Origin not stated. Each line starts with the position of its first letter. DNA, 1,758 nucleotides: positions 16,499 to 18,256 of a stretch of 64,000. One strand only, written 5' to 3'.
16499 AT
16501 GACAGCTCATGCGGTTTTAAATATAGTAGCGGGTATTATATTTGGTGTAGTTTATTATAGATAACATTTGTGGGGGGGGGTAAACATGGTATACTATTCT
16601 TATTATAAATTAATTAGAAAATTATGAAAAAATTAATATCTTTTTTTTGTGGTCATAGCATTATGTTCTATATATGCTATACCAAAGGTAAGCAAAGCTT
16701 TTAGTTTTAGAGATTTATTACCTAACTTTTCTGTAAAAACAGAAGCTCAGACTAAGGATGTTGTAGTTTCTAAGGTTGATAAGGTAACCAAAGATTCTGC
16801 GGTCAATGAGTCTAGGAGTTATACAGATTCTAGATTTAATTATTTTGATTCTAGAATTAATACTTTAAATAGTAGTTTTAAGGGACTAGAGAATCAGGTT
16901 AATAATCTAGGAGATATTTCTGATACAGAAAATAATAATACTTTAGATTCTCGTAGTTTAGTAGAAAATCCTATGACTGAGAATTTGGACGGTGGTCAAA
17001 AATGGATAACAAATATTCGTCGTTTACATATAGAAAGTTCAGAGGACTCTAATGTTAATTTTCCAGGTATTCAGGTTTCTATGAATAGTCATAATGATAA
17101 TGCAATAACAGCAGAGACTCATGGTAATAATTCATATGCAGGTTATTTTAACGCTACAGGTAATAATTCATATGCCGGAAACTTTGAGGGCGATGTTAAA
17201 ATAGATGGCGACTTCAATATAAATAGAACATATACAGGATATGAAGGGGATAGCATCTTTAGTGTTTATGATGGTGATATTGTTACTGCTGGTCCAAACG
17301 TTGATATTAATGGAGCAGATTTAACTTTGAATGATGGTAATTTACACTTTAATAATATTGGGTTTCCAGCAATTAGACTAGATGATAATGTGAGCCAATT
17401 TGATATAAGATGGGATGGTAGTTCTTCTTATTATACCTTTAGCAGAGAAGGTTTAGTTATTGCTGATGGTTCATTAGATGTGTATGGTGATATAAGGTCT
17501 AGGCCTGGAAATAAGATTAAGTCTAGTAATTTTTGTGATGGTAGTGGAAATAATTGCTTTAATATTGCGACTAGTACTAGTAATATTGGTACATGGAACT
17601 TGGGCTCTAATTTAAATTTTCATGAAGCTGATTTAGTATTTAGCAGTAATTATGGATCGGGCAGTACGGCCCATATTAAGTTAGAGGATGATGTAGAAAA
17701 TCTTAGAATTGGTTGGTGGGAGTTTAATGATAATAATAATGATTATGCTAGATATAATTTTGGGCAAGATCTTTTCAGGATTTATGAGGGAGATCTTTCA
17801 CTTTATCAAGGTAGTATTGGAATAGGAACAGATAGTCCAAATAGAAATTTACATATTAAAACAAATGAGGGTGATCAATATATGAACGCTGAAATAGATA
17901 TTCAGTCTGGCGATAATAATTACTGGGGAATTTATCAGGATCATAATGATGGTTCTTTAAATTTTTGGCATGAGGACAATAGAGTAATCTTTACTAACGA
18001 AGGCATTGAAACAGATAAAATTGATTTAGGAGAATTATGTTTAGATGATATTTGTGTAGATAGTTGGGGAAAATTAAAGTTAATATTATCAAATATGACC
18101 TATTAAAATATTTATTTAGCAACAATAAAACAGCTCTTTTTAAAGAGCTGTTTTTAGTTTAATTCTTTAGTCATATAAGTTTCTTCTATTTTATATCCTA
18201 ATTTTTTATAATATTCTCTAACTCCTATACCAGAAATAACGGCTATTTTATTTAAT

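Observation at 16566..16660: Two homopolymer switches (promoter G8 and coding T8) controlling a tail-fibre-like secreted protein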

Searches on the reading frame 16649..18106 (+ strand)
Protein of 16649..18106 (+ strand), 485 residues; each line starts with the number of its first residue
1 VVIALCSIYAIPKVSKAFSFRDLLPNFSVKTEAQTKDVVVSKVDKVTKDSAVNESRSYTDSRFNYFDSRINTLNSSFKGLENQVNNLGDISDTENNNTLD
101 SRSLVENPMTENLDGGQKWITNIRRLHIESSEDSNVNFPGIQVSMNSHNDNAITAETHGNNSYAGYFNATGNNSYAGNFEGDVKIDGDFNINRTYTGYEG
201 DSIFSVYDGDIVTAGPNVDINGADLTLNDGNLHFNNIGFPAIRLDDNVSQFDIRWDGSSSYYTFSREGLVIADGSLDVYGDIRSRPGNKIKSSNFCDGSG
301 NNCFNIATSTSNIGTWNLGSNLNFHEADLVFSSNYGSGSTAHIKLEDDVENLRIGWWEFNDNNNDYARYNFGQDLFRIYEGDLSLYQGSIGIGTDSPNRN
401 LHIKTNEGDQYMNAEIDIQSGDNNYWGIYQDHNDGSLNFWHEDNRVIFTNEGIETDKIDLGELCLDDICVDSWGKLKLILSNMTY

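Call 8: find_encoding_contigs(protein=window:16649-18106:+, flank=10000, max_places=10)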
Protein window:16649-18106:+ (485 aa): 3 contigs read that carry it; 3 places shown.
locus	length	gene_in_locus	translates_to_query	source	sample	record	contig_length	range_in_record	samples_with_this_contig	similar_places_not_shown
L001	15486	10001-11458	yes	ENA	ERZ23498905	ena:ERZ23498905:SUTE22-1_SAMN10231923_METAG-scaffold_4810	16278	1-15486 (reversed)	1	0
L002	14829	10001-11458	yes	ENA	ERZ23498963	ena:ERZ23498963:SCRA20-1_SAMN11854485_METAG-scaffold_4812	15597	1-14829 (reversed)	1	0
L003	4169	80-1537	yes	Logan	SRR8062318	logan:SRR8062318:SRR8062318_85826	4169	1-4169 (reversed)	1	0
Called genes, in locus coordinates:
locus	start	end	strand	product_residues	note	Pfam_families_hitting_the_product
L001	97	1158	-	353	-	PF01926:MMR_HSR1, PF02421:FeoB_N (weak), PF06071:YchF-GTPase_C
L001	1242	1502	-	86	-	-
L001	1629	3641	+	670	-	PF00580:UvrD-helicase, PF13245:AAA_19, PF13604:AAA_30 (faint), PF01443:Viral_helicase1 (faint), PF13087:AAA_12 (faint), PF13361:UvrD_C, PF13538:UvrD_C_2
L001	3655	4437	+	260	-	PF13482:RNase_H_2, PF13280:WYL (faint)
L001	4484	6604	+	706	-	PF00403:HMA, PF00122:E1-E2_ATPase, PF00702:Hydrolase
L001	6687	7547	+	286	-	-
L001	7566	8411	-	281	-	PF00763:THF_DHG_CYH, PF02882:THF_DHG_CYH_C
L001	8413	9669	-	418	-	PF00464:SHMT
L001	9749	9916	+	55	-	-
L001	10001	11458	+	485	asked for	-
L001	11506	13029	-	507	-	PF04055:Radical_SAM, PF16199:Radical_SAM_C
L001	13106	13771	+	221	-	PF01209:Ubie_methyltran (weak), PF13489:Methyltransf_23, PF05175:MTS, PF07021:MetW, PF13649:Methyltransf_25, PF13847:Methyltransf_31, PF08241:Methyltransf_11, PF08242:Methyltransf_12, +4 more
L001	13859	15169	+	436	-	-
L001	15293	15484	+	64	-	?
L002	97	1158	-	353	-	PF01926:MMR_HSR1, PF02421:FeoB_N (weak), PF06071:YchF-GTPase_C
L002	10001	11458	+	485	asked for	-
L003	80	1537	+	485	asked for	-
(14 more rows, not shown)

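Call 33: search_protein_families(library=phrogs, proteins=[window:16649-18106:+], max_evalue=0.01)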
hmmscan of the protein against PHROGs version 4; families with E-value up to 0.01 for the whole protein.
window:16649-18106:+ (485 aa): 0 families

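Call 46: predict_structure(alignment_id=A3)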
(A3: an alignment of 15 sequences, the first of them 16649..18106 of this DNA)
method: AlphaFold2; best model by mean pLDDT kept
length: 485 residues; sequences in the alignment: 15
mean_pLDDT: 40.8   pTM: 0.23
mean pLDDT of the five models: 40.8, 40.4, 40.3, 39.3, 37.3
residues with pLDDT >= 90: 0; 70-90: 3; 50-70: 115; < 50: 367
segments of 3 or more residues with pLDDT < 50: 1-69, 87-152, 158-160, 170-172, 180-182, 192-388, 394-396, 407-410, 456-463, 483-485
pLDDT, mean of each block of 10 residues (from residue 1): 41 32 34 35 35 36 44 55 50 34 35 35 31 29 35 47 54 51 53 37 35 30 38 36 39 32 32 27 26 33 33 24 29 33 34 33 34 33 46 52 55 57 61 67 62 50 54 65 52
secondary structure, 60 per line:
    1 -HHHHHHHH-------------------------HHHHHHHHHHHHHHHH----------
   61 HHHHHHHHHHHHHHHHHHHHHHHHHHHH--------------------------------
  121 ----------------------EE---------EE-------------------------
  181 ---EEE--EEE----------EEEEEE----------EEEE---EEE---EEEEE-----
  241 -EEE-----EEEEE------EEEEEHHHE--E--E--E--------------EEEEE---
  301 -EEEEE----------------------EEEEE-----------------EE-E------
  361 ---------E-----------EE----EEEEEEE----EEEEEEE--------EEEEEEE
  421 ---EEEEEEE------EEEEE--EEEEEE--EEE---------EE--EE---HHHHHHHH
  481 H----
elements in order: H2-9 H35-50 H61-88 E184-186 E189-191 E202-207 E218-221 E225-227 E231-235 E242-244 E250-254 E261-265 E293-297 E302-306 E329-333 E388-394 E399-405 E414-420 E424-430 E437-441 E444-449 E452-454 H473-481
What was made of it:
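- On MAT / tail-fibre-like trimeric adhesins: The AF2 monomer model is poor (pLDDT 41) with a helical N-terminus (call 46).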

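Call 47: search_solved_structures(query=A3, max_evalue=1)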
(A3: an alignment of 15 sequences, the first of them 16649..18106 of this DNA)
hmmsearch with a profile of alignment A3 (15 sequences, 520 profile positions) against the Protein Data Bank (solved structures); distinct sequences matched with E-value up to 1: 21.
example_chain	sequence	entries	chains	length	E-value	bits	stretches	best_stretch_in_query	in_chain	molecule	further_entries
8ond_A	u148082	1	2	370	2.7e-07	33.4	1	280-427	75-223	bd2133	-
8ojn_C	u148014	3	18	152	0.025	17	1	331-428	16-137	Cell wall surface anchor family protein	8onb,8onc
3n4x_A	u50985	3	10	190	0.031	16.7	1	67-114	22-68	Monopolin complex subunit CSM1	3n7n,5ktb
6v47_B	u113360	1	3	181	0.062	15.7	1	63-138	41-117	Hemagglutinin HA2 chain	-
9fc2_B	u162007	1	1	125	0.13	14.6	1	177-239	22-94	Nanobody 4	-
1eq7_A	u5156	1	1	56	0.2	14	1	80-113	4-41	OUTER MEMBRANE LIPOPROTEIN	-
7f5h_C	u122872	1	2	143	0.22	13.9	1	177-244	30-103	Nanobody DL28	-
9rld_L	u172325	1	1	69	0.23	13.8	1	80-113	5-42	Major outer membrane lipoprotein Lpp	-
7muc_AF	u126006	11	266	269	0.35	13.2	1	22-117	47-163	DotF | IcmG (DotF)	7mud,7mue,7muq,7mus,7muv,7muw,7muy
1coi_A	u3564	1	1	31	0.45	12.9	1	82-107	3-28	COIL-VALD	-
6q22_A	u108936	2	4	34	0.45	12.9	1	89-110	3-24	Coiled-coil Trimer with Glu:Aminobutyric acid:Lys Triad | peptide with Glu:Ala:Lys triad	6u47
4mvj_A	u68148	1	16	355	0.47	12.8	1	205-368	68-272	Glyceraldehyde-3-phosphate dehydrogenase A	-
1gae_O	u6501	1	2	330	0.51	12.7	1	206-368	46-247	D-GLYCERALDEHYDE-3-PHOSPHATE DEHYDROGENASE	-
1s7c_A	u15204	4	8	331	0.52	12.6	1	206-369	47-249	Glyceraldehyde 3-phosphate dehydrogenase A | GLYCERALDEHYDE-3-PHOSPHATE DEHYDROGENASE | Glyceraldehyde-3-phosphate dehydrogenase A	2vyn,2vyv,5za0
1dc3_A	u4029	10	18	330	0.52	12.6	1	206-369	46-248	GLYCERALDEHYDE 3-PHOSPHATE DEHYDROGENASE | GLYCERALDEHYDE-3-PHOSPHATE DEHYDROGENASE | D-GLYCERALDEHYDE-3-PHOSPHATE DEHYDROGENASE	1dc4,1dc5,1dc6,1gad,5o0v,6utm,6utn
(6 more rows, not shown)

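Call 48: search_protein_families(library=ncbifam, proteins=[window:16649-18106:+], max_evalue=0.1)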
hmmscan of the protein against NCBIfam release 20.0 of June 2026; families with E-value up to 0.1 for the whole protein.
window:16649-18106:+ (485 aa): 0 families

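Call 49: search_solved_structures(query=A3, max_evalue=0.03, show_alignments=2)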
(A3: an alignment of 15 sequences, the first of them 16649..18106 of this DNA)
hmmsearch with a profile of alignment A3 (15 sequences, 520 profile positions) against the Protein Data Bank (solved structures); distinct sequences matched with E-value up to 0.03: 2.
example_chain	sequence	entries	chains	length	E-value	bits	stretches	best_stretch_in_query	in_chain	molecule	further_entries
8ond_A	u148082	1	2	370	2.7e-07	33.4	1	280-427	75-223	bd2133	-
8ojn_C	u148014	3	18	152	0.025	17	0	331-428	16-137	Cell wall surface anchor family protein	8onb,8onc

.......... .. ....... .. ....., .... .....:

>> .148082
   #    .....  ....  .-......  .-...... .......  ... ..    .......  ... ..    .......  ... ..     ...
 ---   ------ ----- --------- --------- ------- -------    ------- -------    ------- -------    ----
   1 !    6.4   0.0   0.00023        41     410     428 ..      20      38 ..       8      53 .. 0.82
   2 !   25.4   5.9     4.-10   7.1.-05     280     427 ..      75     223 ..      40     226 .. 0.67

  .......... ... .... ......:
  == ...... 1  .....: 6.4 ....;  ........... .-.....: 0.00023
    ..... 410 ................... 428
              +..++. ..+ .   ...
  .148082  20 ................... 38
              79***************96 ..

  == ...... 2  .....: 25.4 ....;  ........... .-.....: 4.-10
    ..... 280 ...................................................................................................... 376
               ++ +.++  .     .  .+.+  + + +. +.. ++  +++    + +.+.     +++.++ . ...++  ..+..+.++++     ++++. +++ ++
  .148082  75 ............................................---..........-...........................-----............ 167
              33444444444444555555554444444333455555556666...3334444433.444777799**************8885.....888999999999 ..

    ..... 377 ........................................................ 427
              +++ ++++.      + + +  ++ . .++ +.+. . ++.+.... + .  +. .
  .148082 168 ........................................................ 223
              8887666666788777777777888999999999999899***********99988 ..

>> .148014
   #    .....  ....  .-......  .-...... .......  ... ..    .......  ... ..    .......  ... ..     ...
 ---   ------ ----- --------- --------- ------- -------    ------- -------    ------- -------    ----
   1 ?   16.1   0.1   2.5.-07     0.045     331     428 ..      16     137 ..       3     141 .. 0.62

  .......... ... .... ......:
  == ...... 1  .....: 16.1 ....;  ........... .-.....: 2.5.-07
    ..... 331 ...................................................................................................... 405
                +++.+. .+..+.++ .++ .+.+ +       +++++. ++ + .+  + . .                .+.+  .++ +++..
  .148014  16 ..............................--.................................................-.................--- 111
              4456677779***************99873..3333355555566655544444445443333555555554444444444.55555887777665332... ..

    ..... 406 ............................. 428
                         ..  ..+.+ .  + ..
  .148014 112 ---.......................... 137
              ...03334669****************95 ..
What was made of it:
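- On MAT / tail-fibre-like trimeric adhesins: Family profile A3 against PDB 8OND Bd2133 gives E 2.7e-7 (calls 47, 49).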

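Call 72: search_solved_structures(query=window:16649-18106:+, max_evalue=10)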
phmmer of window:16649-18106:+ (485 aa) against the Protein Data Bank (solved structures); distinct sequences matched with E-value up to 10: 5.
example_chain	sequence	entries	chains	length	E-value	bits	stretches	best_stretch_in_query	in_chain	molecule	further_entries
3h7x_A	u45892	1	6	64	0.059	15.6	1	28-82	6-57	Adhesin yadA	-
3h7z_A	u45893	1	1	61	0.16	14.2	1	30-76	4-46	Adhesin yadA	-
6dw2_B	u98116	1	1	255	0.19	13.9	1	144-196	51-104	6078 Fab heavy chain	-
7muc_AF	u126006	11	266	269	0.64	12.1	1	23-98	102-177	DotF | IcmG (DotF)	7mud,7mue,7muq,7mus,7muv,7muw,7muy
3lt7_A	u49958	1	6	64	0.71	12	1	28-75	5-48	Adhesin yadA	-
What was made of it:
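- On MAT / tail-fibre-like trimeric adhesins: The window protein alone gives no significant match (call 72).
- Closest known: Mosaic adhesive trimer. Different: The window protein alone gives no significant PDB match (call 72).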
